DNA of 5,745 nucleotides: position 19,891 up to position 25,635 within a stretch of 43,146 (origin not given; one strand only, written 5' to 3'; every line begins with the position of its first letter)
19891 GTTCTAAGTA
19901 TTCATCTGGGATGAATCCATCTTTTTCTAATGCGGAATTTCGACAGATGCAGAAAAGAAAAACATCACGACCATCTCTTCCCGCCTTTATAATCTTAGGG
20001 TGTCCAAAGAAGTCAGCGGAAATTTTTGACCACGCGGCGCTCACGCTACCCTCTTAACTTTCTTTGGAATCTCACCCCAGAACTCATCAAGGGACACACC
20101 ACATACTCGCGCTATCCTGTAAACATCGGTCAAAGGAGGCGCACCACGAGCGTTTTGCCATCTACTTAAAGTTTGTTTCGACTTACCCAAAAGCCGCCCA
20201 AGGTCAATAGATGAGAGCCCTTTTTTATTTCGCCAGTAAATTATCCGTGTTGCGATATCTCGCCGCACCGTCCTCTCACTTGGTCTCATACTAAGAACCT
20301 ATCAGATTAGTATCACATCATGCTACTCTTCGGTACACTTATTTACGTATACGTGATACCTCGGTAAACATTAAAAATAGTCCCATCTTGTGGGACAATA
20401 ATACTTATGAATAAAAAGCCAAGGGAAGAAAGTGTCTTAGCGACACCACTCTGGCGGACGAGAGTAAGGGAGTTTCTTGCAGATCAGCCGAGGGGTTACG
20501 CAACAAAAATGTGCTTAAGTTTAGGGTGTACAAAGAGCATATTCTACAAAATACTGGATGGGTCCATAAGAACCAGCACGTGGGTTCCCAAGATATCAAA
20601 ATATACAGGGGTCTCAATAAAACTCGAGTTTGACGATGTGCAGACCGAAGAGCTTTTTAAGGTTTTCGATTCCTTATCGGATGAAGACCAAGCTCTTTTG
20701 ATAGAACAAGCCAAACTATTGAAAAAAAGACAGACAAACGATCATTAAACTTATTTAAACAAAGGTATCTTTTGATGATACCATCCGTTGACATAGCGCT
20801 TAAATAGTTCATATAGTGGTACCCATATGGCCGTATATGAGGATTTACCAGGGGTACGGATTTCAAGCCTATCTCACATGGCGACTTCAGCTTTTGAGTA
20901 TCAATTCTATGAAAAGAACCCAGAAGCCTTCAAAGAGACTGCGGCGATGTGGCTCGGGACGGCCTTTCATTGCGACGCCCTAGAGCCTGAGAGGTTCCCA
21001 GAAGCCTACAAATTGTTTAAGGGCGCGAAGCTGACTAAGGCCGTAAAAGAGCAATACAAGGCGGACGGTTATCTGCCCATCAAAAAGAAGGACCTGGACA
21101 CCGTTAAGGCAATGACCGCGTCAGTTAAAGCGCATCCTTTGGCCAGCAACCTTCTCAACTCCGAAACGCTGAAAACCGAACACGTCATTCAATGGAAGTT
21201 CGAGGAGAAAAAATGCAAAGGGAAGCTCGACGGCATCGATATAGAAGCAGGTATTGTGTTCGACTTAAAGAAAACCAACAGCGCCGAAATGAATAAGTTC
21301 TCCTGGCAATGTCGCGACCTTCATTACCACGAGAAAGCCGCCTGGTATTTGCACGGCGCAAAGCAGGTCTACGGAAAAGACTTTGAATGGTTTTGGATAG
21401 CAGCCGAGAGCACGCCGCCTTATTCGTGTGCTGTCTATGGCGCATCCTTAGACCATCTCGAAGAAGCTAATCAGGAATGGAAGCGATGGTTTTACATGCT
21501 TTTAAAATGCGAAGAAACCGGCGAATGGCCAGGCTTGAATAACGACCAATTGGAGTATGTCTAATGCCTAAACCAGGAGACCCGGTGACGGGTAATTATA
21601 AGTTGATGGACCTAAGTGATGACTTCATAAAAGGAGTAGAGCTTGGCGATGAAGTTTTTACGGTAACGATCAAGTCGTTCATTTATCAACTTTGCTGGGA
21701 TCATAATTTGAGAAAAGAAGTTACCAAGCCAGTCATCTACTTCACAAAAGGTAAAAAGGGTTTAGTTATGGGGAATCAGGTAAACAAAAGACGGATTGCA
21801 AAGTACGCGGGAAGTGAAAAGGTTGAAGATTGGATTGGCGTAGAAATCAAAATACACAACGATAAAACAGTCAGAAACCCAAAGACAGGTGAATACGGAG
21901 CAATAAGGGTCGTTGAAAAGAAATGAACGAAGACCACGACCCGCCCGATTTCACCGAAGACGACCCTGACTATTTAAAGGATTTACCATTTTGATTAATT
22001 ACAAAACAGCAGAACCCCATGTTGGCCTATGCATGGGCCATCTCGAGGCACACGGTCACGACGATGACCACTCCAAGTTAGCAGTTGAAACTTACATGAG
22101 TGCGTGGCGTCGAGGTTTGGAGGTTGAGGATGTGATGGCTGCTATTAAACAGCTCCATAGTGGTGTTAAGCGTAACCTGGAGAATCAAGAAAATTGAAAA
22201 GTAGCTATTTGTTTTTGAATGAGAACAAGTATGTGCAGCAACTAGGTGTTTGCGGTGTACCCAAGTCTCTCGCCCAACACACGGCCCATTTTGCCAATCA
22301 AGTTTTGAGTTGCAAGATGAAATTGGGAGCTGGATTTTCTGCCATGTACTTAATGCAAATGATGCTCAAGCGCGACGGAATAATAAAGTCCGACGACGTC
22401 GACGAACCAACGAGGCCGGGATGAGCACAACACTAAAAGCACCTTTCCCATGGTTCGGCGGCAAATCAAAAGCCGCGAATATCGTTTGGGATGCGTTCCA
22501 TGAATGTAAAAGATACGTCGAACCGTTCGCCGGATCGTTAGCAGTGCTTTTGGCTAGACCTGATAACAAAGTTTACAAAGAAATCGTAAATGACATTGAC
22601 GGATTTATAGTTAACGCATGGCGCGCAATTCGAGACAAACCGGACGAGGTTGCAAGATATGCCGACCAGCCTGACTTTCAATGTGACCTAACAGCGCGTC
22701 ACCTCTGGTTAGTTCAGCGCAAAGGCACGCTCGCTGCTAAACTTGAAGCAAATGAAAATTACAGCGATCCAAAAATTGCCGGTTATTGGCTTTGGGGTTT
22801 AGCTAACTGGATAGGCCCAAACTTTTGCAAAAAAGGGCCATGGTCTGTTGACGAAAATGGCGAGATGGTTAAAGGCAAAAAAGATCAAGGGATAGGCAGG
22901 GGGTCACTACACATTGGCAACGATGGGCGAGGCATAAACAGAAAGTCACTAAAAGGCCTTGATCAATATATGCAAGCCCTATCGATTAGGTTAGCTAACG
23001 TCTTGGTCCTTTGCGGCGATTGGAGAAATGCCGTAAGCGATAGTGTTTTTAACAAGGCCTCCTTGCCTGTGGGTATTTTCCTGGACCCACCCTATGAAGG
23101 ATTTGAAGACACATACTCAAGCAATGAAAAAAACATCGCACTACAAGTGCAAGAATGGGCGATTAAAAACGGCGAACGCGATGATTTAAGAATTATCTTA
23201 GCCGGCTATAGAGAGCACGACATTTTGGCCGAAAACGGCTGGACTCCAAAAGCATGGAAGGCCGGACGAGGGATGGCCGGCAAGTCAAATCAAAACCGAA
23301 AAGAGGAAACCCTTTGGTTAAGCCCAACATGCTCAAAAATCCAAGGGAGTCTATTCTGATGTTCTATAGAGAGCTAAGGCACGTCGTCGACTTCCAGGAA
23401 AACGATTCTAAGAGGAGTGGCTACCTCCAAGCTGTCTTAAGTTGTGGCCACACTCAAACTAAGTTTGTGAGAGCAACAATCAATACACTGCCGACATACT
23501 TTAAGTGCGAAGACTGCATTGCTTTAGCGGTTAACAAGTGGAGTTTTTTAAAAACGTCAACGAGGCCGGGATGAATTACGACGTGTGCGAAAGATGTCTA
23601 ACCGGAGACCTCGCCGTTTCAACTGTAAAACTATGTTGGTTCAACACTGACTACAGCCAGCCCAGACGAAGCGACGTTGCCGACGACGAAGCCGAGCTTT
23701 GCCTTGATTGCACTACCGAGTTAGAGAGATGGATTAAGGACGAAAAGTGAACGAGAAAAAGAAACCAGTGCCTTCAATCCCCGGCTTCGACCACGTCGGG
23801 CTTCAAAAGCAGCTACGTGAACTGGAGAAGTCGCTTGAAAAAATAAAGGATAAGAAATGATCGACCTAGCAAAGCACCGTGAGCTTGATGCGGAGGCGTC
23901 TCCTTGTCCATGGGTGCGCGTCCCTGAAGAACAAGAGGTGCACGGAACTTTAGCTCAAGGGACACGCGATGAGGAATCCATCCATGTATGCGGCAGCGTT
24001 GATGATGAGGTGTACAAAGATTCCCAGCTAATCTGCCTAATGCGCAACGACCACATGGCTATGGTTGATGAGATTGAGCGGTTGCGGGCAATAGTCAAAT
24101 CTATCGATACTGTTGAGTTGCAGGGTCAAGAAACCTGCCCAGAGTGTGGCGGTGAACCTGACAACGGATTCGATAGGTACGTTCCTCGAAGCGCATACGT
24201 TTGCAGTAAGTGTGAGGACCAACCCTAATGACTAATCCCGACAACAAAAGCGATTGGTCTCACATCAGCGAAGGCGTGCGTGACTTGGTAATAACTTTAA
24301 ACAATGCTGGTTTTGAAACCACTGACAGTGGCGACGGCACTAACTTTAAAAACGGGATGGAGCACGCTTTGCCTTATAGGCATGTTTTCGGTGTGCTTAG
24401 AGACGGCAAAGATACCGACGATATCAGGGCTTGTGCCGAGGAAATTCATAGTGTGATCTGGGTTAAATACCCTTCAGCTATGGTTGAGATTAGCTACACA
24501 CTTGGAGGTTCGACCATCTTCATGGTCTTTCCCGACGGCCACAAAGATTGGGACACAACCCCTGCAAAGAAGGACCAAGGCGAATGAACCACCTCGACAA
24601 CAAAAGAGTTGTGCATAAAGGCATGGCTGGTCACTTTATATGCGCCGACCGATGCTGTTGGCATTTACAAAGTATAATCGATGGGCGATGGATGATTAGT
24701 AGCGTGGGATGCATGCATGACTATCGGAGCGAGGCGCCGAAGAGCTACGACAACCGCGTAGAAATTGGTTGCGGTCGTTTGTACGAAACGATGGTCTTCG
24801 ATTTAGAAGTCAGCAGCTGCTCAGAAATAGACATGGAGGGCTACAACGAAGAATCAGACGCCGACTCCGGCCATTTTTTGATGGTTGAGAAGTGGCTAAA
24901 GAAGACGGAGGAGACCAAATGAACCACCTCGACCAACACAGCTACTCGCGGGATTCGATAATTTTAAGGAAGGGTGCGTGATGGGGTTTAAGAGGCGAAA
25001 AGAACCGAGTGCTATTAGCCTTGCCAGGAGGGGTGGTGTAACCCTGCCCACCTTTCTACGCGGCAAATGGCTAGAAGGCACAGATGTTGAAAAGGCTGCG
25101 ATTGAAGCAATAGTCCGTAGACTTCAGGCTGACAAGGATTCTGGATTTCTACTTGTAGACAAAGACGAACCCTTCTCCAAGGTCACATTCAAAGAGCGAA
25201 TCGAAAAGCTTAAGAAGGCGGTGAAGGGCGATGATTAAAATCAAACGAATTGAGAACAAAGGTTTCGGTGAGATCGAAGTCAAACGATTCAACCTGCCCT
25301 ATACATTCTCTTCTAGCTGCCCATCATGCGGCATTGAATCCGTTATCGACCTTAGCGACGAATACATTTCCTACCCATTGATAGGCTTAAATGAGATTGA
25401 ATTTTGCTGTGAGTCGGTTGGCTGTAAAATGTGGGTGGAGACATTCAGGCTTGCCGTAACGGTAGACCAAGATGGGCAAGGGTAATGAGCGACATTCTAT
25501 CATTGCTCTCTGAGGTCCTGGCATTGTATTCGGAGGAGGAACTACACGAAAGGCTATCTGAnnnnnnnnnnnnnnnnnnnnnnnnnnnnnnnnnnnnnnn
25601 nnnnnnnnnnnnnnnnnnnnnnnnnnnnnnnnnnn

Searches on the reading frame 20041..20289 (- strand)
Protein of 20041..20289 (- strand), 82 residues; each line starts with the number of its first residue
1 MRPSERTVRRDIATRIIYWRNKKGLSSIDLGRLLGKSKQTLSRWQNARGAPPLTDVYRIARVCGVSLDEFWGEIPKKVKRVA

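Call 65: search_protein_families(library=pfam, proteins=[window:20041-20289:-], max_evalue=0.1)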
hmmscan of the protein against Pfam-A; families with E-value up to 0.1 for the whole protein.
window:20041-20289:- (82 aa): 9 families
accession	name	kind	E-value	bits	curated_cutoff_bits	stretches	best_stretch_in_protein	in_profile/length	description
PF01381.28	HTH_3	-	3.3e-13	49.9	23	1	18-70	3-55/55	Helix-turn-helix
PF13560.12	HTH_31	-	9.9e-09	35.8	27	1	19-69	9-60/64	Helix-turn-helix domain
PF07022.19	Phage_CI_repr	-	0.00039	21.2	22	1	28-69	16-56/65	Bacteriophage CI repressor helix-turn-helix domain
PF13384.12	HTH_23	-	0.00043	20.4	24.6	1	15-51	9-47/50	Homeodomain-like domain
PF13443.12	HTH_26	-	0.0013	19.4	22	1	21-70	7-57/63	Cro/C1-type HTH DNA-binding domain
PF13936.12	HTH_38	-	0.0018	18.4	27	1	22-43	18-39/44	Helix-turn-helix domain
PF12728.13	HTH_17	-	0.021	15.5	27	0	32-69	9-45/51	Helix-turn-helix domain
PF13551.12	HTH_29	-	0.044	14.3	28.1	0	23-46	10-34/64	Winged helix-turn helix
PF20432.4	Xre-like-HTH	-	0.078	13.7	25.8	1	24-54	23-51/63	Antitoxin Xre-like helix-turn-helix domain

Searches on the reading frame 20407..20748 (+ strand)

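Call 6: search_protein_families(library=pfam, proteins=[window:20407-20748:+], max_evalue=1)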
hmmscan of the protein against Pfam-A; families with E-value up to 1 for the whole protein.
window:20407-20748:+ (113 aa): 2 families
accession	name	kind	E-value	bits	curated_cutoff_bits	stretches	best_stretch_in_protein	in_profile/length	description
PF08367.16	M16C_assoc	-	0.084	12.5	25.3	1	79-111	15-47/252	Peptidase M16C associated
PF10741.14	T2SSM_b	-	0.15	12.4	21.7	1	55-109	35-90/111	Type II secretion system (T2SS), protein M subtype b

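Call 7: search_protein_families(library=phrogs, proteins=[window:20407-20748:+], max_evalue=1)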
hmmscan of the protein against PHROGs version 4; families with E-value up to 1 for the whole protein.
window:20407-20748:+ (113 aa): 0 families

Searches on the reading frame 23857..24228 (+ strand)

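Call 65: search_protein_families(library=pfam, proteins=[window:23857-24228:+], max_evalue=0.1)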
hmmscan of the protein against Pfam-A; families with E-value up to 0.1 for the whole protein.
window:23857-24228:+ (123 aa): 5 families
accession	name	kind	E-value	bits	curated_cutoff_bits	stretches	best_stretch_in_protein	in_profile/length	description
PF08273.17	Zn_Ribbon_Prim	-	0.037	14.8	23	1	94-119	6-31/37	Zinc-binding domain of primase-helicase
PF17302.8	DUF5351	-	0.055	14.2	27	1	86-100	12-26/29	Family of unknown function (DUF5351)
PF12760.12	Zn_ribbon_IS1595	-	0.072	13.5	25.4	0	92-122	19-46/46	Transposase zinc-ribbon domain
PF15616.11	TerY_C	-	0.085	13.4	28.4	0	77-99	60-82/129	TerY-C metal binding domain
PF24460.1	DUF7575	-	0.093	12.5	28.5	1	90-104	2-16/28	Domain of unknown function (DUF7575)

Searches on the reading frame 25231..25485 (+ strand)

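Call 65: search_protein_families(library=pfam, proteins=[window:25231-25485:+], max_evalue=0.1)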
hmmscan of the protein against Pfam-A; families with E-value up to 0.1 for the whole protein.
window:25231-25485:+ (84 aa): 1 family
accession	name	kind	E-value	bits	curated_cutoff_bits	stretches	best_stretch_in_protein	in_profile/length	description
PF16847.10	AvrPtoB_bdg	-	0.085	13.8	27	0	17-54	43-80/91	Avirulence AvrPtoB, BAK1-binding domain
